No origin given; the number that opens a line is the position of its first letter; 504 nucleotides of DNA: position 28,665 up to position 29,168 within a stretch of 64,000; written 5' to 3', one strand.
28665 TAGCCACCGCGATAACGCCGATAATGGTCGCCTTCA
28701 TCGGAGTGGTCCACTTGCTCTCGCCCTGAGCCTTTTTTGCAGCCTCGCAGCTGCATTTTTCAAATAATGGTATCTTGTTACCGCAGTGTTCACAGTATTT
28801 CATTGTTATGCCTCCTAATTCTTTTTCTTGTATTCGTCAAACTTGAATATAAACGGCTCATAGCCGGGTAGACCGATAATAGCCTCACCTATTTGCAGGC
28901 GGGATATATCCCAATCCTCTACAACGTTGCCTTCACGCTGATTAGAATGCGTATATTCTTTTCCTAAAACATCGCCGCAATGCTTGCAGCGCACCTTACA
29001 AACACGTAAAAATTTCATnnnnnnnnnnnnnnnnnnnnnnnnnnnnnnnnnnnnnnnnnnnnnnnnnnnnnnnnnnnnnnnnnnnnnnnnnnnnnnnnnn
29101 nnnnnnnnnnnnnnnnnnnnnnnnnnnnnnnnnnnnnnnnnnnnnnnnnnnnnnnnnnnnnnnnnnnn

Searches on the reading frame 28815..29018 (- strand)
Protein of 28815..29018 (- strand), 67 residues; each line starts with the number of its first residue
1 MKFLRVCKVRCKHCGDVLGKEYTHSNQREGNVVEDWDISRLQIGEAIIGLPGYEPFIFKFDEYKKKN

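Call 9: search_protein_families(library=pfam, proteins=[window:28815-29018:-], max_evalue=0.1)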
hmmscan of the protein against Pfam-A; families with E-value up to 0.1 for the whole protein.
window:28815-29018:- (67 aa): 3 families
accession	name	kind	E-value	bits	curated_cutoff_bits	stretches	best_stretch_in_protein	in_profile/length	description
PF24749.2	DUF7695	-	0.009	16.2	25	1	8-25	6-23/58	Domain of unknown function (DUF7695)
PF03226.21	Yippee-Mis18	-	0.027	15.1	26.6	1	8-29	58-79/108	Yippee zinc-binding/DNA-binding /Mis18, centromere assembly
PF23549.1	Zn_ribbon_GRF_2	-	0.067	13.4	27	1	10-31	3-24/45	GRF-like zinc ribbon domain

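Call 10: find_encoding_contigs(protein=window:28815-29018:-, flank=3000, max_places=10)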
Protein window:28815-29018:- (67 aa): no gene with exactly this product is on record in the collection.

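Call 11: find_homologous_proteins(query=window:28815-29018:-, max_evalue=0.01)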
Query window:28815-29018:- (67 aa): 8 proteins with E <= 0.01 among 8 candidates.
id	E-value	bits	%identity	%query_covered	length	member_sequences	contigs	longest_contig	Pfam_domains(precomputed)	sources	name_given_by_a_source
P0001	2.1e-40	153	100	100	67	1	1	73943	-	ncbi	-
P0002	1.4e-13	68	87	57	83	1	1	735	-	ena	-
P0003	1.5e-11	62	88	49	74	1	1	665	PF24749.3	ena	-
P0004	3.0e-8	51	81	48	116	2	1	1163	PF10412.16,PF12696.14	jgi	-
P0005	4.0e-8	51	69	52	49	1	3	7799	-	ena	-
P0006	5.9e-8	50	76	49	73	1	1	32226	-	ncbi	-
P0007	1.8e-7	49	69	52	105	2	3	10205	-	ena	-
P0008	9.2e-7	46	67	49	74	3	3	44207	PF24749.3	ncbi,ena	-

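Call 12: find_encoding_contigs(protein=P0001, flank=3000, max_places=10)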
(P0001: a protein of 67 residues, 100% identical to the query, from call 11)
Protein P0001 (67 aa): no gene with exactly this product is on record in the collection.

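Call 14: find_encoding_contigs(protein=P0008, flank=6000, max_places=6)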
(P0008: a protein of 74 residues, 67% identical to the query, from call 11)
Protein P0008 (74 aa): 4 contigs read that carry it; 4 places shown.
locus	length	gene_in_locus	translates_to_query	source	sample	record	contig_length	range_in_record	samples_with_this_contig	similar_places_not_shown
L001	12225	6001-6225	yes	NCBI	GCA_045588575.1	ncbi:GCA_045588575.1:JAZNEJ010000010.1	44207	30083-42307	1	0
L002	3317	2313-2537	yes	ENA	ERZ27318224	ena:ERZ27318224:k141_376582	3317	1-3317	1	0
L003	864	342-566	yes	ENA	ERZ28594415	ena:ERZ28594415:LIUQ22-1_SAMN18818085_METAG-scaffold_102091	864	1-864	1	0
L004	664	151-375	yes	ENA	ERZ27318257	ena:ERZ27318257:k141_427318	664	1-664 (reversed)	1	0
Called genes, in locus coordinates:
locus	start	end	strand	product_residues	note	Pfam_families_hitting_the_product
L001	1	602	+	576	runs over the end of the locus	PF00069:Pkinase, PF03109:ABC1 (faint), PF07714:PK_Tyr_Ser-Thr, PF14531:Kinase-like (faint), PF03793:PASTA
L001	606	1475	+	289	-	PF16745:RsgA_N, PF03193:RsgA_GTPase, PF01926:MMR_HSR1 (weak)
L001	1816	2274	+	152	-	-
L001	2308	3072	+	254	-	-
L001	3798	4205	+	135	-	PF08797:HIRAN (weak)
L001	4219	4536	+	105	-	-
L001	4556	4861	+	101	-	-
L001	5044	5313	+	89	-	-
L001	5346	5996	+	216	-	-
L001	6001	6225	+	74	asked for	PF24749:DUF7695 (weak)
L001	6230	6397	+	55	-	-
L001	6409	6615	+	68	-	-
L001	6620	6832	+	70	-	-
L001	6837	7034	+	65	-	-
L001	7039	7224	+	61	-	-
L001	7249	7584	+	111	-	-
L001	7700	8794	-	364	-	PF14659:Phage_int_SAM_3 (weak), PF00589:Phage_integrase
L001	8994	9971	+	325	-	-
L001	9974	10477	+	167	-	-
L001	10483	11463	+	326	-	-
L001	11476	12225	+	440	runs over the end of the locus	PF01935:DUF87, PF10412:TrwB_AAD_bind, PF02534:T4SS-DNA_transf, PF12696:TraG-D_C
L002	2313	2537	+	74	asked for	PF24749:DUF7695 (weak)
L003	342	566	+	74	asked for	PF24749:DUF7695 (weak)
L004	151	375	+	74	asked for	PF24749:DUF7695 (weak)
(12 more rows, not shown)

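Call 15: find_encoding_contigs(protein=P0006, flank=6000, max_places=6)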
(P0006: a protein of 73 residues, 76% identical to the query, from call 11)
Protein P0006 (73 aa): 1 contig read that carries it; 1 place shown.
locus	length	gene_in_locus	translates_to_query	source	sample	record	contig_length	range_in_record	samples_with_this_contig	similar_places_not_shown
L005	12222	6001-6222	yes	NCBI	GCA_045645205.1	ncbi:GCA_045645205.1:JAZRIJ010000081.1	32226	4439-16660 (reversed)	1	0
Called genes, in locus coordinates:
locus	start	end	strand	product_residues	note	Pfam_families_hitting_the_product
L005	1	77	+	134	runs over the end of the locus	PF12670:DUF3792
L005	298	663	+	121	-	PF04480:DUF559, PF18741:MTES_1575 (weak)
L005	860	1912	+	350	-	PF03811:Zn_ribbon_InsA (weak), PF12762:DDE_Tnp_IS1595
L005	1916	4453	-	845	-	PF14411:LHH, PF08281:Sigma70_r4_2 (faint)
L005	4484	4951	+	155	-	-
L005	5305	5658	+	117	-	-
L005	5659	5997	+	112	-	-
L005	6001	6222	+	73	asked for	-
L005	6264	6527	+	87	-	-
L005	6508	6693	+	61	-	-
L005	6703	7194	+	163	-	PF18143:HAD_SAK_2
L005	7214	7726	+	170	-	-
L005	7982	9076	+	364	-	PF14659:Phage_int_SAM_3 (weak), PF00589:Phage_integrase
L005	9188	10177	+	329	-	-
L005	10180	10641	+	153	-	-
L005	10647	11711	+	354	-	-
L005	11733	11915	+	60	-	-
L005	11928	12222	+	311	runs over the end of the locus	-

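Call 27: search_protein_families(library=pfam, proteins=[L005:4484-4951:+, L001:1816-2274:+, L001:2308-3072:+, L001:3798-4205:+, L005:5305-5658:+, L001:8994-9971:+, L001:10483-11463:+, L005:5659-5997:+], max_evalue=0.05)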
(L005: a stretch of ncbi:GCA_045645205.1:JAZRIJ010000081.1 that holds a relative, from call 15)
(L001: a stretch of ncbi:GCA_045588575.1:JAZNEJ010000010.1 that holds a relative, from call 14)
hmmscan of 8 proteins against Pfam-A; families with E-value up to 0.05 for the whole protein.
L005:4484-4951:+ (155 aa): 1 family
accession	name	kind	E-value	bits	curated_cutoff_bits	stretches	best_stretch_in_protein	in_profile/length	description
PF12728.13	HTH_17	-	0.011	16.4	27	1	90-131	1-41/51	Helix-turn-helix domain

L001:1816-2274:+ (152 aa): 1 family
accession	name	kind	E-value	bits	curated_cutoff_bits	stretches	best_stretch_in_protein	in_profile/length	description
PF12728.13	HTH_17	-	0.014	16.1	27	1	103-128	17-41/51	Helix-turn-helix domain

L001:2308-3072:+ (254 aa): 1 family
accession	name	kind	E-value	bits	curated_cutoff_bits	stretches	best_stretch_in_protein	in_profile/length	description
PF12728.13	HTH_17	-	0.003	18.2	27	1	195-236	2-42/51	Helix-turn-helix domain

L001:3798-4205:+ (135 aa): 1 family
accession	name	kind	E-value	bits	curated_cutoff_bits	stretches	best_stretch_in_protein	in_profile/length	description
PF08797.16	HIRAN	-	1.1e-06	28.8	24.7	1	51-102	17-66/96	HIRAN domain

L005:5305-5658:+ (117 aa): 2 families
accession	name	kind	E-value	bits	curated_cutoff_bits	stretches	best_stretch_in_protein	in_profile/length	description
PF18765.7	Polbeta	-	0.015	15.9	26.9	1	26-116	12-91/93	Polymerase beta, Nucleotidyltransferase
PF09188.15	DUF1951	-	0.047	14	24.4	0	23-72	17-68/137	Domain of unknown function (DUF1951)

L001:8994-9971:+ (325 aa): 1 family
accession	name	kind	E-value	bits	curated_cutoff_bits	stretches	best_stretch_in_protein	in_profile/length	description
PF13240.11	Zn_Ribbon_1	-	0.026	14.8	25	1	4-15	1-12/23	zinc-ribbon domain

L001:10483-11463:+ (326 aa): 0 families

L005:5659-5997:+ (112 aa): 0 families

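Call 28: search_protein_families(library=phrogs, proteins=[L005:4484-4951:+, L001:1816-2274:+, L001:2308-3072:+, L001:3798-4205:+, L005:5305-5658:+, L001:8994-9971:+, L001:10483-11463:+], max_evalue=0.01)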
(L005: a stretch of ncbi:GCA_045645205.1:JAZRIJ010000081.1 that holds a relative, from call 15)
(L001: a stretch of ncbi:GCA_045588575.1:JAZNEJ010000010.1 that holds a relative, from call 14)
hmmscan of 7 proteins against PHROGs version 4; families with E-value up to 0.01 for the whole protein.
L005:4484-4951:+ (155 aa): 3 families
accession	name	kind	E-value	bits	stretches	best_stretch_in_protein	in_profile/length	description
phrog_10045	-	DNA, RNA and nucleotide metabolism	8e-05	23.4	1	85-131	15-61/74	HTH DNA binding protein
phrog_575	-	integration and excision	0.00087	20.3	1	86-117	9-40/71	Cox-like excisionase and repressor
phrog_6401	-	DNA, RNA and nucleotide metabolism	0.0011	19.8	1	89-131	8-50/64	DNA binding protein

L001:1816-2274:+ (152 aa): 3 families
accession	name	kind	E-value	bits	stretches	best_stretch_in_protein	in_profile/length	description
phrog_10045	-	DNA, RNA and nucleotide metabolism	1.5e-05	25.7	1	87-128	20-61/74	HTH DNA binding protein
phrog_629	-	integration and excision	0.0059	17.6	1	89-136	6-58/82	excisionase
phrog_6401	-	DNA, RNA and nucleotide metabolism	0.006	17.5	0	100-128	22-50/64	DNA binding protein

L001:2308-3072:+ (254 aa): 4 families
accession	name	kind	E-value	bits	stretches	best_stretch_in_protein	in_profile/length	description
phrog_10045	-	DNA, RNA and nucleotide metabolism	1.8e-06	28.7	1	192-238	18-64/74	HTH DNA binding protein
phrog_66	-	integration and excision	9e-06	26.6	1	167-238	63-137/412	excisionase and transcriptional regulator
phrog_22141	-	DNA, RNA and nucleotide metabolism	6.6e-05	23.8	1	189-238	32-81/166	DNA binding protein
phrog_629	-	integration and excision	0.0066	17.5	0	193-237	3-52/82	excisionase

L001:3798-4205:+ (135 aa): 4 families
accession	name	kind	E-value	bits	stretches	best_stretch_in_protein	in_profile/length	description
phrog_6600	-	unknown function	1.4e-08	35.5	1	58-105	198-246/285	-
phrog_8026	-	unknown function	9.9e-06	26.2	1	42-110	137-204/246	-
phrog_8043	-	unknown function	0.00065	20.3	1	64-112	69-114/172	-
phrog_13363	-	unknown function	0.0085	16.2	1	42-124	209-287/318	-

L005:5305-5658:+ (117 aa): 0 families

L001:8994-9971:+ (325 aa): 0 families

L001:10483-11463:+ (326 aa): 0 families

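Call 30: find_homologous_proteins(query=L005:4484-4951:+, max_evalue=0.001)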
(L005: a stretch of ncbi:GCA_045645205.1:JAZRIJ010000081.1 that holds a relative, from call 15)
Query L005:4484-4951:+ (155 aa): 35 proteins with E <= 0.001 among 49 candidates.
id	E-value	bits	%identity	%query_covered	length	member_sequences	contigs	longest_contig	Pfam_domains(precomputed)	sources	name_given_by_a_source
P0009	6.4e-80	284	87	94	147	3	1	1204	-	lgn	-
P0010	6.3e-74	265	82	92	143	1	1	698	-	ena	-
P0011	1.5e-66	241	72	95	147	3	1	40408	-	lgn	-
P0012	1.5e-63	231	73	94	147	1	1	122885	-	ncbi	-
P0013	1.1e-43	167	61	88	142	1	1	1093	-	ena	-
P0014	4.3e-43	165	57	92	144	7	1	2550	-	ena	-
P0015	7.2e-43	164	55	90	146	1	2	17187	-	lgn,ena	-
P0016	2.2e-42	162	55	90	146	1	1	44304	-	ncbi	-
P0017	4.7e-42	161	55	91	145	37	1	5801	-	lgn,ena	-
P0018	6.7e-41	158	52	98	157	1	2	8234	-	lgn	-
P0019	8.4e-41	157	54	94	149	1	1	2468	-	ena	-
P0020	4.3e-40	155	57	88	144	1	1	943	-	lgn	-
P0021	1.1e-39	154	55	90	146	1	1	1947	-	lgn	-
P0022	4.2e-39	152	51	92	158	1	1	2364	-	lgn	-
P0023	4.2e-39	152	55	90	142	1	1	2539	PF12728.14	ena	-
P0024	5.3e-39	151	54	86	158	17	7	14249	-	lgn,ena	-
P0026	1.1e-38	150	54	90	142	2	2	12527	-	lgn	-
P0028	4.1e-38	148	52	90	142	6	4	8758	-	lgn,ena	-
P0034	1.3e-36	144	50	98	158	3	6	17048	-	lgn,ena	-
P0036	6.3e-36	141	51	89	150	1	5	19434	-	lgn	-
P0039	4.8e-32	129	50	90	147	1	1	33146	-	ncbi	-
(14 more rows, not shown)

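Call 31: find_encoding_contigs(protein=P0012, flank=4000, max_places=10)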
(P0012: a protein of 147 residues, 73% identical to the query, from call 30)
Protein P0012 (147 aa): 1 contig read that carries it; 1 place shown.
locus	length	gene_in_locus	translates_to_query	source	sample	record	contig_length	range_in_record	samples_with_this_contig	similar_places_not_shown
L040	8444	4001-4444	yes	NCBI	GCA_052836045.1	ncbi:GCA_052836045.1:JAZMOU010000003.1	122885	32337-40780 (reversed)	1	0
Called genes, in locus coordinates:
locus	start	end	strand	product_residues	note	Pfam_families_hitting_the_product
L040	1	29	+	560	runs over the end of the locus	PF04542:Sigma70_r2, PF06530:Phage_antitermQ (faint), PF08281:Sigma70_r4_2, PF04545:Sigma70_r4 (faint)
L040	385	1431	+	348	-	PF12762:DDE_Tnp_IS1595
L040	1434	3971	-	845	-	PF14411:LHH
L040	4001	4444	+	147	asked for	-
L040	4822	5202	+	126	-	PF24749:DUF7695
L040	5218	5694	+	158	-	-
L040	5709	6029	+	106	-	-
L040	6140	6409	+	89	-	PF18143:HAD_SAK_2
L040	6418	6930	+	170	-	PF00149:Metallophos (weak)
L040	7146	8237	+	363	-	PF14659:Phage_int_SAM_3 (weak), PF00589:Phage_integrase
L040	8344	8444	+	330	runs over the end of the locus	-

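Call 32: find_encoding_contigs(protein=P0016, flank=4000, max_places=10)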
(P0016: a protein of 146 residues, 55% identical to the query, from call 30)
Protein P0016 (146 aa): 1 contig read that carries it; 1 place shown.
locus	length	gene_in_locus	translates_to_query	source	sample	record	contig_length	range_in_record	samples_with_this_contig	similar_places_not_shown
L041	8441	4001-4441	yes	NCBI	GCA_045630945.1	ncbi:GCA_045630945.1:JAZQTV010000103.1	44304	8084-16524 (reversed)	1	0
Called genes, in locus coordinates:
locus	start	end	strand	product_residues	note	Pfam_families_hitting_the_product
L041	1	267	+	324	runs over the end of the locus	PF08279:HTH_11 (faint), PF13280:WYL, PF25583:WCX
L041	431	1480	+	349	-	PF03811:Zn_ribbon_InsA (weak), PF12762:DDE_Tnp_IS1595 (weak)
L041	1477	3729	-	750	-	PF14411:LHH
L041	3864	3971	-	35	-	-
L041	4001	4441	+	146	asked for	-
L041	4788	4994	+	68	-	-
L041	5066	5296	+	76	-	-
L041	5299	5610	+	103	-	-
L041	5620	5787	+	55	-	-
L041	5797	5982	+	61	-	-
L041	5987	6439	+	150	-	-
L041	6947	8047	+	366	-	PF00589:Phage_integrase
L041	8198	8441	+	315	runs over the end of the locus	-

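Call 33: find_encoding_contigs(protein=P0024, flank=4000, max_places=10)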
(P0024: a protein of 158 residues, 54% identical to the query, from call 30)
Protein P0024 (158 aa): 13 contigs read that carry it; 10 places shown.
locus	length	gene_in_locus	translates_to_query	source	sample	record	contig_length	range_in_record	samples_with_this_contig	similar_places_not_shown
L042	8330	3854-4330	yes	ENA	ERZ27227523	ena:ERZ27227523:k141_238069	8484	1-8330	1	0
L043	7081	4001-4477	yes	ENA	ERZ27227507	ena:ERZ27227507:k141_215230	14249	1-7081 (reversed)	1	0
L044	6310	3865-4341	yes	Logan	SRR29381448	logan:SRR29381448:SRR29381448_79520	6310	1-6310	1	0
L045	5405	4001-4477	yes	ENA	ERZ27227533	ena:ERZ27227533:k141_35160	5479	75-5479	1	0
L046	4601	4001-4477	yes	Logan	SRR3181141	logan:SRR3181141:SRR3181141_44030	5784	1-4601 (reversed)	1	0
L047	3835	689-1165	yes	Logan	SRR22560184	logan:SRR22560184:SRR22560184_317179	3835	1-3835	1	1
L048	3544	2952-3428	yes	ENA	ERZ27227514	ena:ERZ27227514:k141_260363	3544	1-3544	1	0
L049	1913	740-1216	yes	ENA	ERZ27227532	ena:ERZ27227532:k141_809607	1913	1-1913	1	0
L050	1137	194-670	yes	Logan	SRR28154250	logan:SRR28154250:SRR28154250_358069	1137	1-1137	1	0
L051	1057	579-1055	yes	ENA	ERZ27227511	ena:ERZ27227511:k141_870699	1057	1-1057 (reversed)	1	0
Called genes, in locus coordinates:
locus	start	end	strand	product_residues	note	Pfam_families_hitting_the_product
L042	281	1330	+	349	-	PF12762:DDE_Tnp_IS1595 (weak)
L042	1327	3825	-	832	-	PF14411:LHH, PF13518:HTH_28 (faint), PF02796:HTH_7 (faint)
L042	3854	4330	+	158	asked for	-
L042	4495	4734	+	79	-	-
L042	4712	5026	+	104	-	-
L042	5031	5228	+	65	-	-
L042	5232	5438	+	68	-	PF24749:DUF7695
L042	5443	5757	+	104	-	-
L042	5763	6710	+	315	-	-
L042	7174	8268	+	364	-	PF14659:Phage_int_SAM_3, PF00589:Phage_integrase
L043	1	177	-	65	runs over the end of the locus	-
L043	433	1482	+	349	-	PF12762:DDE_Tnp_IS1595 (weak)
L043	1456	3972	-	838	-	PF14411:LHH, PF13518:HTH_28 (faint), PF02796:HTH_7 (faint)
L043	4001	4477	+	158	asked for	-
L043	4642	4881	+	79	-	-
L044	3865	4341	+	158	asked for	-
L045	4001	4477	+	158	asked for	-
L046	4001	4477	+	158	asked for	-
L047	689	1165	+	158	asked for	-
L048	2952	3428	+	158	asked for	-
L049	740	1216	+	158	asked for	-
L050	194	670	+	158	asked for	-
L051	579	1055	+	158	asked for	?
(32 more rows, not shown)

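Call 36: find_encoding_contigs(protein=P0034, flank=3000, max_places=10)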
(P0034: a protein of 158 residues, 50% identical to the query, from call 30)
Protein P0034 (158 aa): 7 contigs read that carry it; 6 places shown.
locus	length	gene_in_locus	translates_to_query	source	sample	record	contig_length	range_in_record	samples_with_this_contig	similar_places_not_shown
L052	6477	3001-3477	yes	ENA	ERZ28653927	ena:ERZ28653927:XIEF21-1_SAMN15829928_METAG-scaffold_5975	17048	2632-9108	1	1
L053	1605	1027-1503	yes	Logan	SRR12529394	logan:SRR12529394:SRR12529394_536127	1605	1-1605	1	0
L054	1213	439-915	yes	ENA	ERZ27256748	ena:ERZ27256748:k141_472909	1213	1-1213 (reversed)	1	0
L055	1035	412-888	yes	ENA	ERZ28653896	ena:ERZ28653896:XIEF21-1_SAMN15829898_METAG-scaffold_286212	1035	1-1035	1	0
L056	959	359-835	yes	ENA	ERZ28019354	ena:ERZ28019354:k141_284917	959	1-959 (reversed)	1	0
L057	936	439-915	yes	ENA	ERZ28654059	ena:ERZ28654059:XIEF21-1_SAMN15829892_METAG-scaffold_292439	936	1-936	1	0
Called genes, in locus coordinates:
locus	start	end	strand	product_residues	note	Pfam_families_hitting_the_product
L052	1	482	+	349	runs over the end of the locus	PF12762:DDE_Tnp_IS1595 (weak)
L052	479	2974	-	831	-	PF14411:LHH, PF08765:Mor (faint), PF02796:HTH_7 (weak), PF13384:HTH_23 (weak), PF13518:HTH_28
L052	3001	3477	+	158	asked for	-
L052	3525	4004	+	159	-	-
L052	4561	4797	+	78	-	-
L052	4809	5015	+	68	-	-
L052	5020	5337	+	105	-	-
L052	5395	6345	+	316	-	-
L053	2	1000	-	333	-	?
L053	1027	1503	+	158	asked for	-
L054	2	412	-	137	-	?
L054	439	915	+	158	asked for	-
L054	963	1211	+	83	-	?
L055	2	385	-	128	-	?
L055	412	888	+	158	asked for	-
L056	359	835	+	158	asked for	-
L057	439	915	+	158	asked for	-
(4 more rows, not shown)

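Call 37: find_encoding_contigs(protein=P0036, flank=3000, max_places=10)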
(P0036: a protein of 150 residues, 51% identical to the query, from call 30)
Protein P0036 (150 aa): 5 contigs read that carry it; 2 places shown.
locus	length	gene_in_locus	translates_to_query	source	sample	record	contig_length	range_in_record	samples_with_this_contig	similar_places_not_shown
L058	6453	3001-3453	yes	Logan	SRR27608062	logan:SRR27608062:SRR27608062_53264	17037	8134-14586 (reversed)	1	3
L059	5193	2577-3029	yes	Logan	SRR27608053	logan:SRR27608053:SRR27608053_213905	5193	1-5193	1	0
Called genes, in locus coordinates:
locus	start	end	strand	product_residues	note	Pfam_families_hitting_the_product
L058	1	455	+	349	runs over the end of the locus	PF12762:DDE_Tnp_IS1595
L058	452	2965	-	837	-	PF14411:LHH, PF13384:HTH_23 (faint)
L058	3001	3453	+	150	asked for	-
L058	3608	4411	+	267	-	PF22507:DUF6994 (faint)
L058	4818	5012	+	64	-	-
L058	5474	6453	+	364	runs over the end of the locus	PF14659:Phage_int_SAM_3, PF00589:Phage_integrase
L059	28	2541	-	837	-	PF14411:LHH, PF13384:HTH_23 (faint)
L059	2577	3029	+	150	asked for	-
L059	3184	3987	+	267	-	PF22507:DUF6994 (faint)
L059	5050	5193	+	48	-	?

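Call 42: find_encoding_contigs(protein=P0039, flank=3000, max_places=10)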
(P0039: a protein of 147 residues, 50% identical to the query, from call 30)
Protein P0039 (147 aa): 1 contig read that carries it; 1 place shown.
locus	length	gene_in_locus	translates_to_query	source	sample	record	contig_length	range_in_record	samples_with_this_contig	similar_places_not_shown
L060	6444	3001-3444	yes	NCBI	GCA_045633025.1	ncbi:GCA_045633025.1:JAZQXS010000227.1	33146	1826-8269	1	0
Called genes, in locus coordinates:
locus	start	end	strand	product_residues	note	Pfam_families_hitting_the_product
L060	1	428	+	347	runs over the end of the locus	PF12762:DDE_Tnp_IS1595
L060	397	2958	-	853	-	PF14411:LHH, PF02796:HTH_7 (faint), PF13384:HTH_23 (faint)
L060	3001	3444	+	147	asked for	-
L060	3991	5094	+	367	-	PF00589:Phage_integrase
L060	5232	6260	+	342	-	-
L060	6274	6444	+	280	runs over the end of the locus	-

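Call 43: find_encoding_contigs(protein=P0028, flank=3000, max_places=10)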
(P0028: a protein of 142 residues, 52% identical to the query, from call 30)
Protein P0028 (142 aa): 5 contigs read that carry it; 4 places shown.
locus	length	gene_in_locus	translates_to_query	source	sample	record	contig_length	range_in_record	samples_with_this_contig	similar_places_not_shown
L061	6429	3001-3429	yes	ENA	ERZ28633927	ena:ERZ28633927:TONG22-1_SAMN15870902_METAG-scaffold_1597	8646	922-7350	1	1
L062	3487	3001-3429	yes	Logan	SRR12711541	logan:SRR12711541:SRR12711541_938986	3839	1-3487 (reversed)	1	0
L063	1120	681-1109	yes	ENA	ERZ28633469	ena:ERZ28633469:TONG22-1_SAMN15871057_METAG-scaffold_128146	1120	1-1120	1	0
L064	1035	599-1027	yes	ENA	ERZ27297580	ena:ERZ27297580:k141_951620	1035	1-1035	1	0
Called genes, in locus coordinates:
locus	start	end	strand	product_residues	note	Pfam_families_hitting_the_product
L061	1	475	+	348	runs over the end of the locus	PF12762:DDE_Tnp_IS1595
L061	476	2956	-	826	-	PF14411:LHH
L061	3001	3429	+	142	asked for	-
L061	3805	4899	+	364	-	PF00589:Phage_integrase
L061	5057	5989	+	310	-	PF01420:Methylase_S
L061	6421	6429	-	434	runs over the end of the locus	?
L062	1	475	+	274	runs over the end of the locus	?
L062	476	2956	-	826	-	PF14411:LHH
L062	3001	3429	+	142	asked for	-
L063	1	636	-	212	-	?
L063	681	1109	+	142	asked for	-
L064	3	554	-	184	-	?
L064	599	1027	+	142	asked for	-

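Call 51: find_encoding_contigs(protein=P0026, flank=3000, max_places=10)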
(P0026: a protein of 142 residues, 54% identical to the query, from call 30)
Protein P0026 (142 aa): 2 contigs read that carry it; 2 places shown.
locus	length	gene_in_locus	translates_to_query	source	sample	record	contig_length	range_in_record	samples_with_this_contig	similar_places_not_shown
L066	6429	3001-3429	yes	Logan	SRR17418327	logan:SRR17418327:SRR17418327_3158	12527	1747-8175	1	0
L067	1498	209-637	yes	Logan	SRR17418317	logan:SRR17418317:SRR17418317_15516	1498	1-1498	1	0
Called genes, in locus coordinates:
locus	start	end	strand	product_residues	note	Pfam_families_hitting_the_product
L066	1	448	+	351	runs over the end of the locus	PF12762:DDE_Tnp_IS1595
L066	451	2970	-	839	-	PF14411:LHH, PF08765:Mor (faint), PF13384:HTH_23 (faint), PF13518:HTH_28 (faint)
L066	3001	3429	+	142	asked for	-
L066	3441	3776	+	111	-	-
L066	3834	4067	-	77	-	PF13560:HTH_31 (weak), PF01381:HTH_3, PF13443:HTH_26 (weak)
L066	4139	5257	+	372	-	-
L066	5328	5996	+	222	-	-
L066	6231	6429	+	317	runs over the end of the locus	PF13306:LRR_5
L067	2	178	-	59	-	?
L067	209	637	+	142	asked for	-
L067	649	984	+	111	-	-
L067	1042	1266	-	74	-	PF13560:HTH_31 (weak), PF01381:HTH_3, PF13443:HTH_26 (weak)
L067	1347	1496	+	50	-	?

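Call 80: find_related_loci(query=A6, collection=viral_contigs, flank=3000)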
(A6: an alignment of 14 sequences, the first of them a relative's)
Query A6 (155 aa) in viral_contigs; peptide patterns used: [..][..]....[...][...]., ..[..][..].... (x = any residue, [..] = any of these).
83 stretches matched a pattern; 3 encode a relative of the query (tblastn E <= 1e-3); 3 distinct loci.
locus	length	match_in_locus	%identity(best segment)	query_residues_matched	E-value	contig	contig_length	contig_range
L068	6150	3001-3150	44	91-140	7e-11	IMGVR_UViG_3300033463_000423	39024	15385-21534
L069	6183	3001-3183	39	83-143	1e-8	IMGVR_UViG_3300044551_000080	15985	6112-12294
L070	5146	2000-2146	32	89-138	1e-5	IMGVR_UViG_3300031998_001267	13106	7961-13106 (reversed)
